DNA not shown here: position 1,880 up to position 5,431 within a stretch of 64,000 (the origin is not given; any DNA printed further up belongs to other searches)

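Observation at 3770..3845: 7-bp-repeat element inserted in frame into an outer-membrane protein gene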

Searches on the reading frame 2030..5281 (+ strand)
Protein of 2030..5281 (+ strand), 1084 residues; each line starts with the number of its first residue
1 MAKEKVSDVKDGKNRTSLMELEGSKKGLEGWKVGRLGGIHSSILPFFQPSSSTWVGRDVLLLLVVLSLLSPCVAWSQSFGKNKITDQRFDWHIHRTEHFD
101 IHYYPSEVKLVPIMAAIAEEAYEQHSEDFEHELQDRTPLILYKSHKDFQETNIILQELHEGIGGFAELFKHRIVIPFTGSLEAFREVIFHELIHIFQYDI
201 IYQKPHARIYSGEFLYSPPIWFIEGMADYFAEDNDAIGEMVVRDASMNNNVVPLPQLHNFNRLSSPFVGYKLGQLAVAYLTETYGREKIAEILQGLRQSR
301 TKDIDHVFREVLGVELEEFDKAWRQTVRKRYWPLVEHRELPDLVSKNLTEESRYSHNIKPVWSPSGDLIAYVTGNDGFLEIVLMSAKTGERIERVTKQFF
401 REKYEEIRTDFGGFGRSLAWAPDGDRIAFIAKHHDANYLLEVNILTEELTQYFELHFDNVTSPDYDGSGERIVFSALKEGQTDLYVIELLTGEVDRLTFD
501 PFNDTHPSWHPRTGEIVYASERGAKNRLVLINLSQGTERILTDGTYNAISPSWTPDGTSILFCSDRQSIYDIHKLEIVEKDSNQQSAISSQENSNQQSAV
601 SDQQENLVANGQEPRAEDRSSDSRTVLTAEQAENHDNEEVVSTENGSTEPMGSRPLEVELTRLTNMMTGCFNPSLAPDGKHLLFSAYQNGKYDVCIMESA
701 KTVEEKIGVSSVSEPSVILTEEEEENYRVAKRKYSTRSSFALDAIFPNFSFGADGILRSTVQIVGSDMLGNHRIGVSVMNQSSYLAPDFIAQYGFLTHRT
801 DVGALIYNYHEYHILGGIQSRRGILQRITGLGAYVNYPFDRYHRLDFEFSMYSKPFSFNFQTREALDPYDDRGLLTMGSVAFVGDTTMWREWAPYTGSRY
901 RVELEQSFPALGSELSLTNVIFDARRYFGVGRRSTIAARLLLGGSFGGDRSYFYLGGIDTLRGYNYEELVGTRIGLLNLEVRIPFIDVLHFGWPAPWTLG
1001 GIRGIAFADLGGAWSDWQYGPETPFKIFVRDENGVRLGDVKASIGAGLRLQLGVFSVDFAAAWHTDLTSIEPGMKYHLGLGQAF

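Call 7: search_protein_families(library=pfam, proteins=[window:2030-5281:+], max_evalue=0.01)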
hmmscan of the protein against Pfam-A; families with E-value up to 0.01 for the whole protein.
window:2030-5281:+ (1084 aa): 8 families
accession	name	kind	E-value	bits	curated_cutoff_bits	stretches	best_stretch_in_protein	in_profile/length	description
PF07676.18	PD40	-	1e-23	83.1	20.9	2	540-568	3-32/38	WD40-like Beta Propeller Repeat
PF01103.29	Omp85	-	1.1e-12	48.5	24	1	830-1084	63-325/325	Omp85 superfamily domain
PF13485.12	Peptidase_MA_2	-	3.8e-10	40.4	32.4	1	126-327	10-199/201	Peptidase MA superfamily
PF00930.27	DPPIV_N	-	1e-07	31.5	22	0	505-612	239-348/354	Dipeptidyl peptidase IV (DPP IV) N-terminal region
PF25174.1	Beta-prop_THOC3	-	0.00014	21.4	305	0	416-579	6-165/272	THOC3 beta-propeller domain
PF01752.23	Peptidase_M9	-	0.00044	20.1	26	1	190-314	164-280/289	Collagenase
PF04450.18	BSP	-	0.00085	19.6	23.8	1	182-247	100-151/207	Peptidase of plants and bacteria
PF25460.1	Beta-prop_Aladin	-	0.0011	18.6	171.1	0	550-606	199-256/340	Aladin seven-bladed propeller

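Call 9: find_homologous_proteins(query=window:2030-5281:+, max_evalue=1e-20)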
Query window:2030-5281:+ (1084 aa): 1260 proteins with E <= 1e-20 among 8000 candidates; the best 120 are listed.
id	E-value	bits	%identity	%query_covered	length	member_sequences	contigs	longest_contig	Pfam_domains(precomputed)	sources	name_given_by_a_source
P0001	0.0e+0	2513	100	100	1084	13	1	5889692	PF26549.1,PF00930.28,PF26550.2,PF07676.19,PF13485.12,PF01103.30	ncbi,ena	-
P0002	0.0e+0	2207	87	100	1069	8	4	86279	PF26549.1,PF26550.2,PF07676.19,PF13485.12,PF01103.30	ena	-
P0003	0.0e+0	2166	87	100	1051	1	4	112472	PF26549.1,PF26550.2,PF07676.19,PF13485.12,PF01103.30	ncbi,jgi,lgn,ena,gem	-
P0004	0.0e+0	2156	89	95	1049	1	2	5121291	PF26549.1,PF26550.2,PF07676.19,PF13485.12,PF01103.30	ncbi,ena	-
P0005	0.0e+0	2156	87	98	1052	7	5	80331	PF26549.1,PF26550.2,PF07676.19,PF13485.12,PF01103.30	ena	-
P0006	0.0e+0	2156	89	95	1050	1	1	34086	PF26549.1,PF26550.2,PF07676.19,PF13485.12,PF01103.30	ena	-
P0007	0.0e+0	2153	89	95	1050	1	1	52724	PF26549.1,PF26550.2,PF07676.19,PF13485.12,PF01103.30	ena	-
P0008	0.0e+0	2150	87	99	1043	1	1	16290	PF26549.1,PF26550.2,PF07676.19,PF13485.12,PF01103.30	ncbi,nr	ncbi:MAG: BamA/TamA family outer membrane protein [Candidatus Poribacteria bacterium]|nr:BamA/TamA f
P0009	0.0e+0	2149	86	99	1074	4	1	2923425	PF26549.1,PF26550.2,PF07676.19,PF13485.12,PF01103.30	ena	-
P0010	0.0e+0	2143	86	100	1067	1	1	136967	PF26549.1,PF26550.2,PF07676.19,PF13485.12,PF01103.30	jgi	-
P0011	0.0e+0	2141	86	99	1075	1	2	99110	PF26549.1,PF00930.28,PF26550.2,PF07676.19,PF13485.12,PF01103.30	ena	-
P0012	0.0e+0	2140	85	99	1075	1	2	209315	PF26549.1,PF00930.28,PF26550.2,PF07676.19,PF13485.12,PF01103.30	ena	-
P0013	0.0e+0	2128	88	95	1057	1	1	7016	PF26549.1,PF00930.28,PF26550.2,PF07676.19,PF13485.12,PF01103.30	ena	-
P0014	0.0e+0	2128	85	100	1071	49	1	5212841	PF26549.1,PF26550.2,PF07676.19,PF13485.12,PF01103.30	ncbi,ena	-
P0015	0.0e+0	2117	85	99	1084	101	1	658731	PF26549.1,PF26550.2,PF07676.19,PF13485.12,PF01103.30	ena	-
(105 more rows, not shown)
